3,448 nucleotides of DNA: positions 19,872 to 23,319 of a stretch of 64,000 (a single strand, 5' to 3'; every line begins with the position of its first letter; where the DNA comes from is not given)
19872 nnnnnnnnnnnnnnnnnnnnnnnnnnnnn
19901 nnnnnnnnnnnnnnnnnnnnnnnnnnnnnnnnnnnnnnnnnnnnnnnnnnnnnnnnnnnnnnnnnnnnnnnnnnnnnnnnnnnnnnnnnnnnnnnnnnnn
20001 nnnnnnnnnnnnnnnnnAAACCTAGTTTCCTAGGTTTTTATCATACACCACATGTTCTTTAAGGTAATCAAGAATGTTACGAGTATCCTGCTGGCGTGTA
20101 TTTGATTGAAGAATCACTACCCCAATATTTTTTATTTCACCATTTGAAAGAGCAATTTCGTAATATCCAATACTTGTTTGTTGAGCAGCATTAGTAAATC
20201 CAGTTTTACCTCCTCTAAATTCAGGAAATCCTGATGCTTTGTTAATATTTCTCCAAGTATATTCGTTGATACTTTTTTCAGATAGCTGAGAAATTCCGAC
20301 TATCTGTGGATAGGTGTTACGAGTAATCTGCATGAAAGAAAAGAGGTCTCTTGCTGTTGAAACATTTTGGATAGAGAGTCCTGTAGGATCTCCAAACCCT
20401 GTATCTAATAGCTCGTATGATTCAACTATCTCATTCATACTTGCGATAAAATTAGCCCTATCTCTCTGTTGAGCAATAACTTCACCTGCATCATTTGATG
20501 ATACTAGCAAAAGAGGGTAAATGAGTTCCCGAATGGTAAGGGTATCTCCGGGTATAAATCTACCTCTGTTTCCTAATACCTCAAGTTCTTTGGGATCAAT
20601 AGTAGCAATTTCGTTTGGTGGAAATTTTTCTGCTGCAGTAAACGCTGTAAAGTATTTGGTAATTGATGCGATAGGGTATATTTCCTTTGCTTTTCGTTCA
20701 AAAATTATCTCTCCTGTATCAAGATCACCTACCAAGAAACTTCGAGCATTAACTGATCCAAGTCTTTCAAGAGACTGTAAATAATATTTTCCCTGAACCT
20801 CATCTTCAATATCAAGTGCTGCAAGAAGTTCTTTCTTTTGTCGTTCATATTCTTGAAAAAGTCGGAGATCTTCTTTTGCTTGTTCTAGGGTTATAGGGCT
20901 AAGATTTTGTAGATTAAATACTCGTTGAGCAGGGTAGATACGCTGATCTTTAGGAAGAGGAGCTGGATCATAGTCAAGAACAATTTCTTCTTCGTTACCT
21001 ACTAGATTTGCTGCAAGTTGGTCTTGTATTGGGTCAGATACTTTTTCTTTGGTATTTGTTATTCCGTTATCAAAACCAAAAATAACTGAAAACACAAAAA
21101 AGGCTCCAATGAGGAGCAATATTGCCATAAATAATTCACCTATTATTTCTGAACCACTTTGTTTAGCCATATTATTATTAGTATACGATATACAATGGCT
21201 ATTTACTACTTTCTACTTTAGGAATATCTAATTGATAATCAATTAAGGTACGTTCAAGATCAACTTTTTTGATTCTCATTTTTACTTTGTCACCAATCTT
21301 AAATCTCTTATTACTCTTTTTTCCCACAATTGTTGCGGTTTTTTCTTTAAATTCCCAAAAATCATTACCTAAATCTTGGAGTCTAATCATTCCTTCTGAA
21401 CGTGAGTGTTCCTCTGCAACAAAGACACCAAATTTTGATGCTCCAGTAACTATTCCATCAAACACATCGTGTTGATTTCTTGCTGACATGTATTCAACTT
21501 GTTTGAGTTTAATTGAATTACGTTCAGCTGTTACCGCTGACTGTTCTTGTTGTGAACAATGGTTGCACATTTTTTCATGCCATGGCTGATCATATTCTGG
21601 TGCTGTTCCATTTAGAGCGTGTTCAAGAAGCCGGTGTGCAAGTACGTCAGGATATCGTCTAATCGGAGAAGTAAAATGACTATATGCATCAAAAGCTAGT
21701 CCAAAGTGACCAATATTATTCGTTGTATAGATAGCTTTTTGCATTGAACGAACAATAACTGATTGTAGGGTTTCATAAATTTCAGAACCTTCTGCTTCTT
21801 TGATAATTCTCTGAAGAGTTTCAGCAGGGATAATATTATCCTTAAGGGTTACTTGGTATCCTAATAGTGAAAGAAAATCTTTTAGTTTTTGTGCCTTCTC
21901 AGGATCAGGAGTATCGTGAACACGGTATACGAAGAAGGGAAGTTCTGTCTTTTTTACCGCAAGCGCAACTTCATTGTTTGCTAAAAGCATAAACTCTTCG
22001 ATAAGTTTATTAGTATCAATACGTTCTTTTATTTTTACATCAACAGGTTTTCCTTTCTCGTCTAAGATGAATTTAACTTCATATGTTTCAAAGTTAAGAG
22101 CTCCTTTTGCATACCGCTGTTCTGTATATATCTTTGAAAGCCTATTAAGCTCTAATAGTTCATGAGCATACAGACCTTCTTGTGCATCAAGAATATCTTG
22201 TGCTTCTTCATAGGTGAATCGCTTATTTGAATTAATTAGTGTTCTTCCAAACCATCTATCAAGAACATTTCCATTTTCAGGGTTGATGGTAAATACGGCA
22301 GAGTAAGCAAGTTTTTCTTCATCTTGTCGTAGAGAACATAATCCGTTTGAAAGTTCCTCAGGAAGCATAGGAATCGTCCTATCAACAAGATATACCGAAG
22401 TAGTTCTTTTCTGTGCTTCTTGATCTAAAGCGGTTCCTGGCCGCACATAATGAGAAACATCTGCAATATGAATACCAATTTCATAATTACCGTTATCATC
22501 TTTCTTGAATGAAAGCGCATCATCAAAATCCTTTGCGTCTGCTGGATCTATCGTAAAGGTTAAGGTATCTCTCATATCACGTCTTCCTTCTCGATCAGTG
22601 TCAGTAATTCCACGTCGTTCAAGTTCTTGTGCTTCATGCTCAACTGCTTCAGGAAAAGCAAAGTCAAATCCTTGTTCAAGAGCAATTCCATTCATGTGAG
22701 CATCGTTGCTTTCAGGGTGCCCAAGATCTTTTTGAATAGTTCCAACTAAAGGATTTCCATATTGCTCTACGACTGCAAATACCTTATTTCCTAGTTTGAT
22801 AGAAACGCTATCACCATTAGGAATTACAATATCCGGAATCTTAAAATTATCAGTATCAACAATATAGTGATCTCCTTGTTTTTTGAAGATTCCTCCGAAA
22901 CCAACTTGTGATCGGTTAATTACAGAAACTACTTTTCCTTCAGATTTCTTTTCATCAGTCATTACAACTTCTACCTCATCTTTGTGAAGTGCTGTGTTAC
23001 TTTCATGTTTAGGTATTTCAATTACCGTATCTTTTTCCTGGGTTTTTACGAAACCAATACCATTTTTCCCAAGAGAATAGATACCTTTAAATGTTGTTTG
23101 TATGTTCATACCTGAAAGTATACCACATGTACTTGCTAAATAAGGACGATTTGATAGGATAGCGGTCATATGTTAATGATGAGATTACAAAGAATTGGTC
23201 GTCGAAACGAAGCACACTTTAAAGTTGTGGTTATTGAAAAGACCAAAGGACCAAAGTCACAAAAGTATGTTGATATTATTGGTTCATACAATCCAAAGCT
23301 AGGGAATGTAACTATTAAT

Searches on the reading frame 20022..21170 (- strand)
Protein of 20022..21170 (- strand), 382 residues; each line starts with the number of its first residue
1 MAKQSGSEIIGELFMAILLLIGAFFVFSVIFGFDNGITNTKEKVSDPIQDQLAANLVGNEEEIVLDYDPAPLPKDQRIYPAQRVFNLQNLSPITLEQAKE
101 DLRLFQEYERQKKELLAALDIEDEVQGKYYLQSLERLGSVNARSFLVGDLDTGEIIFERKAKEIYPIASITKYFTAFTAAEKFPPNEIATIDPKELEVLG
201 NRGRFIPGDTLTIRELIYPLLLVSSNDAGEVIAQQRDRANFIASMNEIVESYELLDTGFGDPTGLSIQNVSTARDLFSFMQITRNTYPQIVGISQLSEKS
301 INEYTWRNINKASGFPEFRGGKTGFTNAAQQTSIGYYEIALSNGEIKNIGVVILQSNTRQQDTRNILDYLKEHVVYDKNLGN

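Call 71: search_protein_families(library=pfam, proteins=[window:20022-21170:-], max_evalue=0.00001)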
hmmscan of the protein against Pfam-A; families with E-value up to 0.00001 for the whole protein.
window:20022-21170:- (382 aa): 1 family
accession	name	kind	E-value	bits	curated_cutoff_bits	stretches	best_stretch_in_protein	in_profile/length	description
PF00768.25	Peptidase_S11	-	2.3e-26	93.2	27.6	1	139-334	9-220/239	D-alanyl-D-alanine carboxypeptidase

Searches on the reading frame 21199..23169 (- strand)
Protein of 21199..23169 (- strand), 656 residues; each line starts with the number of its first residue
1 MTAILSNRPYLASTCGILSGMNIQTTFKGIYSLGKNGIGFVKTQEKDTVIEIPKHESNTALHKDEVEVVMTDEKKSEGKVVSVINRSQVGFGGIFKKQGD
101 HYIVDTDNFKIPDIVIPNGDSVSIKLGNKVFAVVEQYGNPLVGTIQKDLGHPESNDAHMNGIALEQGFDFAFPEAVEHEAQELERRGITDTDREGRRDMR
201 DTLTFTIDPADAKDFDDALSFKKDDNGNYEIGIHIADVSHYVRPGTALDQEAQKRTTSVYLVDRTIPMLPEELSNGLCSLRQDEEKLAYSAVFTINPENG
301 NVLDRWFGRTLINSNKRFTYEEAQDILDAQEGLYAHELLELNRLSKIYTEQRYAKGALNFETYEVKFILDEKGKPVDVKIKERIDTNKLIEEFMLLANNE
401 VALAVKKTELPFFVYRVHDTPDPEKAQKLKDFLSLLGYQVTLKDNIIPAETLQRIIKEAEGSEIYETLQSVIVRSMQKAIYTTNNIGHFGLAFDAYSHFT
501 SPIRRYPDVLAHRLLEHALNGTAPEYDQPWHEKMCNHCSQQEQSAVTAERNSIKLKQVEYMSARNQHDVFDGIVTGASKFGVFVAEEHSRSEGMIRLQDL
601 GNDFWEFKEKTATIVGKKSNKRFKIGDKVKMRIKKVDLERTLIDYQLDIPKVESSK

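Call 17: search_protein_families(library=pfam, proteins=[window:21199-23169:-], max_evalue=0.00001)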
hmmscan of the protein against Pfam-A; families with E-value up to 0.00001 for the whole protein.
window:21199-23169:- (656 aa): 4 families
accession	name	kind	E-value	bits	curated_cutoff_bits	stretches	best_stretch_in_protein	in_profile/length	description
PF00773.25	RNB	-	1.2e-110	370.2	29.3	1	196-520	1-325/326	RNB domain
PF00575.29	S1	-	5.3e-09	36.8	22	1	566-641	4-67/74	S1 RNA binding domain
PF17876.7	CSD2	-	2.3e-08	34.4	26.2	0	104-173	2-74/74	Cold shock domain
PF08206.17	OB_RNB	-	5.9e-06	26.3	24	1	35-82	7-57/58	Ribonuclease B OB domain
